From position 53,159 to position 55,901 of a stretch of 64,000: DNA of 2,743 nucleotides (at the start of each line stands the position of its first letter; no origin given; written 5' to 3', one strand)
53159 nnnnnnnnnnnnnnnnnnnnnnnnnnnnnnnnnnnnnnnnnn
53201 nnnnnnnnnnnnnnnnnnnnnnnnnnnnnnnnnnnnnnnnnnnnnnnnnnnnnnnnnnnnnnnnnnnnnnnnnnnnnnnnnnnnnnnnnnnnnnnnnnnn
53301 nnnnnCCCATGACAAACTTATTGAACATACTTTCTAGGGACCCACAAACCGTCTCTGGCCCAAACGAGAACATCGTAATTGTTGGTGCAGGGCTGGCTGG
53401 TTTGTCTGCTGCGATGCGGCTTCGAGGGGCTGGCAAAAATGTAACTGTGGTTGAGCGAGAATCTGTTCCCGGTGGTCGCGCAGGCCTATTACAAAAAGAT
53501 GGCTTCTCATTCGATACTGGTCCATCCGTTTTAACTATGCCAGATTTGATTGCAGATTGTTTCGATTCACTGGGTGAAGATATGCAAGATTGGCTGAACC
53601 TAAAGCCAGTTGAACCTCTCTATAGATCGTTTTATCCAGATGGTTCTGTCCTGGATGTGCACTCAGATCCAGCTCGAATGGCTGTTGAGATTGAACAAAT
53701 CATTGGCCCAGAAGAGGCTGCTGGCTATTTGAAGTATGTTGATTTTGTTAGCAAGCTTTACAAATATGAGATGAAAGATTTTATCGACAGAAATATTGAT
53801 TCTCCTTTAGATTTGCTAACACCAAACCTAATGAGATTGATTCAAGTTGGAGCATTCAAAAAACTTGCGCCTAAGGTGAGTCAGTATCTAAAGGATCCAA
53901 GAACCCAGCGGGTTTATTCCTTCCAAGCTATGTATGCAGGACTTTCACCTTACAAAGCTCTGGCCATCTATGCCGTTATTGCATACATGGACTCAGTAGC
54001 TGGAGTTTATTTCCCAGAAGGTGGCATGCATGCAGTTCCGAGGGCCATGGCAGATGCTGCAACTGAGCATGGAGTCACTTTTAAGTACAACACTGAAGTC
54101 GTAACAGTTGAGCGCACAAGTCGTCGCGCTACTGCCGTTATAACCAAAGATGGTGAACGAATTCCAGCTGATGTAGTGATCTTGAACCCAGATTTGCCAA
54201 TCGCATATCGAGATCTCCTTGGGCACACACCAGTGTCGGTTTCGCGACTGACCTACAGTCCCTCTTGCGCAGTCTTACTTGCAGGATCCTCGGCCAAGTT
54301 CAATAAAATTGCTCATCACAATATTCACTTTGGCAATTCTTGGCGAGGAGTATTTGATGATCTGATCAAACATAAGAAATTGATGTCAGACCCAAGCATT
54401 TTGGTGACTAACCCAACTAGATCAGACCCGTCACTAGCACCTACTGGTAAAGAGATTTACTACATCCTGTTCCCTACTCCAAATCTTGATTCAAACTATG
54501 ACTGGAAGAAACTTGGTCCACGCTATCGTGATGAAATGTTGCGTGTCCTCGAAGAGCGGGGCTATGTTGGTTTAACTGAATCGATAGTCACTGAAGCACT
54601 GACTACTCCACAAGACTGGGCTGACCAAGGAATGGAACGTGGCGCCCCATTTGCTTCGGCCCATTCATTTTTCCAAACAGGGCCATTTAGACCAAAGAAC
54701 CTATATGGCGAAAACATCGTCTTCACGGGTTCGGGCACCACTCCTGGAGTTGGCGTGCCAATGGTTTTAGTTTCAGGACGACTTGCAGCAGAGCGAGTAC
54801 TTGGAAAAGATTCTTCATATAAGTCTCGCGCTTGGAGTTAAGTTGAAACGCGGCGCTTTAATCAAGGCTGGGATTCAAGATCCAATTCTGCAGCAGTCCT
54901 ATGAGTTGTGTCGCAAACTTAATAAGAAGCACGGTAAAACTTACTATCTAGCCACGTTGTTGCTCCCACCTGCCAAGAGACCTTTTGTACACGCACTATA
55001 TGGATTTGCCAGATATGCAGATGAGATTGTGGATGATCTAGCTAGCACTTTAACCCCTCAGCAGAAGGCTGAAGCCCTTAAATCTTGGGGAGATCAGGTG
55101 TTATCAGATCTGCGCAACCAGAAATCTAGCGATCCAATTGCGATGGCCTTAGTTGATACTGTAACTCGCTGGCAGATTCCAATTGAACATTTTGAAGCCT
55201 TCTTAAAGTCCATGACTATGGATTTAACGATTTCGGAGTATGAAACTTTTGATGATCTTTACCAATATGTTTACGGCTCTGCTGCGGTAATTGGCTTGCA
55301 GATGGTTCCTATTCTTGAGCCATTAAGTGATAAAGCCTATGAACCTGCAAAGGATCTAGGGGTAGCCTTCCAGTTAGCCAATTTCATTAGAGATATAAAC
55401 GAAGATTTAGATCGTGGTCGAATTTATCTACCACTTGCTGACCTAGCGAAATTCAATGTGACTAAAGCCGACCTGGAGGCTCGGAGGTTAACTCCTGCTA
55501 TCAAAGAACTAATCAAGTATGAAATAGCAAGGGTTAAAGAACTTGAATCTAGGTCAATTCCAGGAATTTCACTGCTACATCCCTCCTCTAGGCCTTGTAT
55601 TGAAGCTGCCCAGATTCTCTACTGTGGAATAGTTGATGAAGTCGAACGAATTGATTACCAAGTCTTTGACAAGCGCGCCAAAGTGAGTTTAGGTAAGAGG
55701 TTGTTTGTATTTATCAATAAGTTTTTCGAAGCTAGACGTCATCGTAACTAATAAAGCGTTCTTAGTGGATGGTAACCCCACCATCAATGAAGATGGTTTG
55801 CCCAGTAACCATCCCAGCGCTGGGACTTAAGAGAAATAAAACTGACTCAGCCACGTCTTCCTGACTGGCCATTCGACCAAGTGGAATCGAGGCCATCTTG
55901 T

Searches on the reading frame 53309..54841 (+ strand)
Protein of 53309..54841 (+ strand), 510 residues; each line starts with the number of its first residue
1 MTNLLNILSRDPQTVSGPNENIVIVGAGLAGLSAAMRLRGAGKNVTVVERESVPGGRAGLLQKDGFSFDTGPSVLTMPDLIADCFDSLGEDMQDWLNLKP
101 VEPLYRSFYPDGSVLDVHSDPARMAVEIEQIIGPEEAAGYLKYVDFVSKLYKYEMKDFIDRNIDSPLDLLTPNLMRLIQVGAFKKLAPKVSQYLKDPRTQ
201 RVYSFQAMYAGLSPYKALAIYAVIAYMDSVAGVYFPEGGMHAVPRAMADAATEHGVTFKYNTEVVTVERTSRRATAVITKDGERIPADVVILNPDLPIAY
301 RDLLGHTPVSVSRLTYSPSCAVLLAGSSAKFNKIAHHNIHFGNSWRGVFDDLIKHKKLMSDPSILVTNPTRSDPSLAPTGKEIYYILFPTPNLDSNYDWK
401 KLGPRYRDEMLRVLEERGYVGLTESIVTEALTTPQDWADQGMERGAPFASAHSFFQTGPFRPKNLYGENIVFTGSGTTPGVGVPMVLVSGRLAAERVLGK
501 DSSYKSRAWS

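Call 21: search_protein_families(library=pfam, proteins=[window:53309-54841:+], max_evalue=0.001)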
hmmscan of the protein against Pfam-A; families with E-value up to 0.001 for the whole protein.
window:53309-54841:+ (510 aa): 11 families
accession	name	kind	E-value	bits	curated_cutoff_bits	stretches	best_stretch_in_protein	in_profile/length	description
PF01593.30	Amino_oxidase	-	3.2e-41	142.5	19.8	1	29-498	1-443/443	Flavin containing amine oxidoreductase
PF01266.30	DAO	-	6.6e-16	59.2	27.9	2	22-56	2-37/353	FAD dependent oxidoreductase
PF07992.20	Pyr_redox_2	-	3.7e-13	50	26.1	2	21-57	2-39/291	Pyridine nucleotide-disulphide oxidoreductase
PF13450.12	NAD_binding_8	-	6.4e-13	49.2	21.9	1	24-78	1-55/68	NAD(P)-binding Rossmann-like domain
PF00070.33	Pyr_redox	-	2.5e-09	38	22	1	21-54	1-34/82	Pyridine nucleotide-disulphide oxidoreductase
PF01494.25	FAD_binding_3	-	1.8e-08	34.5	22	1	22-61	4-45/349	FAD binding domain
PF00890.30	FAD_binding_2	-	7.4e-08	32.4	20.4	1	22-56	2-36/414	FAD binding domain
PF03486.20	HI0933_like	-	2e-07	31.1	50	0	21-55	2-36/244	HI0933-like protein Rossmann domain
PF12831.13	FAD_oxidored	-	8.4e-07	29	27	1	22-58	2-38/416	FAD dependent oxidoreductase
PF13454.12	NAD_binding_9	-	0.00016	22.2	21.8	0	247-292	106-150/155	FAD-NAD(P)-binding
PF01946.23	Thi4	-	0.00043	20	26.2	1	20-59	18-58/235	Thi4 family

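Call 38: search_protein_families(library=ncbifam, proteins=[window:53309-54841:+], max_evalue=0.00001)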
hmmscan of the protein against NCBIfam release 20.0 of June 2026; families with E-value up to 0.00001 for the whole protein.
window:53309-54841:+ (510 aa): 29 families (the best 25 are shown)
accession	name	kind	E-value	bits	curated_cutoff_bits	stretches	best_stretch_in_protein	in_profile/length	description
TIGR02734.1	crtI_fam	subfamily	3e-152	507.8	238.1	1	22-503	1-494/504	phytoene desaturase family protein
NF058655.1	CrtID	equivalog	2.3e-91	307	640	1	22-494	1-478/478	bifunctional phytoene desaturase/3,4-desaturase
NF045637.1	carotdesatCrtDProt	equivalog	2.5e-79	267.1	580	1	22-498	1-483/485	1-hydroxycarotenoid 3,4-desaturase CrtD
NF042421.1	hydcarot_desat_CrtD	equivalog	9.4e-64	215.6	500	1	21-496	3-482/487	1-hydroxycarotenoid 3,4-desaturase CrtD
TIGR02730.1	carot_isom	equivalog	2e-19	69.8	586.9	1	22-497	3-488/493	carotenoid isomerase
NF005560.0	PRK07233.1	equivalog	4.1e-14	52.3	252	1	21-69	2-50/435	hypothetical protein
TIGR03467.1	HpnE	equivalog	5.4e-14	52.4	283.05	1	22-75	1-56/430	hydroxysqualene dehydroxylase HpnE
NF045689.1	BCarotKetCrtO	equivalog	1.1e-11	44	1000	0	21-60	5-44/563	beta-carotene ketolase CrtO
TIGR02733.1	desat_CrtD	equivalog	1.9e-11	43.3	549.7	1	20-72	2-54/492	C-3',4' desaturase CrtD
NF005548.0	PRK07208.1-4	equivalog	2e-11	43.2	389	1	20-72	4-56/488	hypothetical protein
NF001933.0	PRK00711.1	subfamily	6.6e-10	38.6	383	0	21-55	2-36/429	D-amino acid dehydrogenase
TIGR03197.1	MnmC_Cterm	equivalog_domain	1.8e-09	37.2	174.2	0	22-58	2-38/400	FAD-dependent 5-carboxymethylaminomethyl-2-thiouridine(34) oxidoreductase MnmC1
NF005547.0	PRK07208.1-3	equivalog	2.1e-09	36.6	380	1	19-86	4-72/465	hypothetical protein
NF002480.1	PRK01747.1-1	equivalog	1.2e-08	33.9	540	1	18-58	247-287/645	bifunctional tRNA (5-methylaminomethyl-2-thiouridine)(34)-methyltransferase MnmC2/FAD-dependent 5-carboxymethylaminomethyl-2-thiouridine(34)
NF005313.0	PRK06847.1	subfamily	1.9e-08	33.7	372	0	20-52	5-37/375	hypothetical protein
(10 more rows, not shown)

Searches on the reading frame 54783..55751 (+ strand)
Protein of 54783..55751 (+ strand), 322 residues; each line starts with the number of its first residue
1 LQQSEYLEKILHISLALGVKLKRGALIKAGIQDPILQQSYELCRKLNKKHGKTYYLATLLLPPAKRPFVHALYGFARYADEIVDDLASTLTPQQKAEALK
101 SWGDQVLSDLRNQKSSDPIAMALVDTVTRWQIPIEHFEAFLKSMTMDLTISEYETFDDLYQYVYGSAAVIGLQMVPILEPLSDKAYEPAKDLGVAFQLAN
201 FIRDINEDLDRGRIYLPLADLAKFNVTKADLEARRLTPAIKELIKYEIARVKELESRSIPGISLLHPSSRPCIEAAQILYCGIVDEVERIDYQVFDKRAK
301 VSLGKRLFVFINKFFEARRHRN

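Call 21: search_protein_families(library=pfam, proteins=[window:54783-55751:+], max_evalue=0.001)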
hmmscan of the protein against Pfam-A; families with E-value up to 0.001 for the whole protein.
window:54783-55751:+ (322 aa): 1 family
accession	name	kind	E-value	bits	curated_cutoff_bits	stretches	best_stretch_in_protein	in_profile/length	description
PF00494.24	SQS_PSY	-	1.8e-67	228.3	26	1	48-303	2-261/263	Squalene/phytoene synthase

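Call 38: search_protein_families(library=ncbifam, proteins=[window:54783-55751:+], max_evalue=0.00001)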
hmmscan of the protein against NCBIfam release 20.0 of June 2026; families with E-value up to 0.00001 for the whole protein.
window:54783-55751:+ (322 aa): 5 families
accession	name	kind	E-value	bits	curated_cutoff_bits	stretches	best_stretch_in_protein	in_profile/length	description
NF045686.1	PhytoSynCyanob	equivalog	7.6e-62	209.2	550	1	36-311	17-301/310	15-cis-phytoene synthase CrtB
TIGR03465.1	HpnD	equivalog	2.6e-52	177.5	278.6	1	48-310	3-261/267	presqualene diphosphate synthase HpnD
TIGR03464.1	HpnC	equivalog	1.2e-47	162.7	250.45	1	49-309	4-261/267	squalene synthase HpnC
NF045921.1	PhytnSynCrtBRhod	equivalog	2.9e-39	135.4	500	1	37-315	4-277/307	15-cis-phytoene synthase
NF042419.1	Phyto_syn_CrtB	equivalog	9.1e-27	94.4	480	1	52-312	16-281/306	15-cis-phytoene synthase CrtB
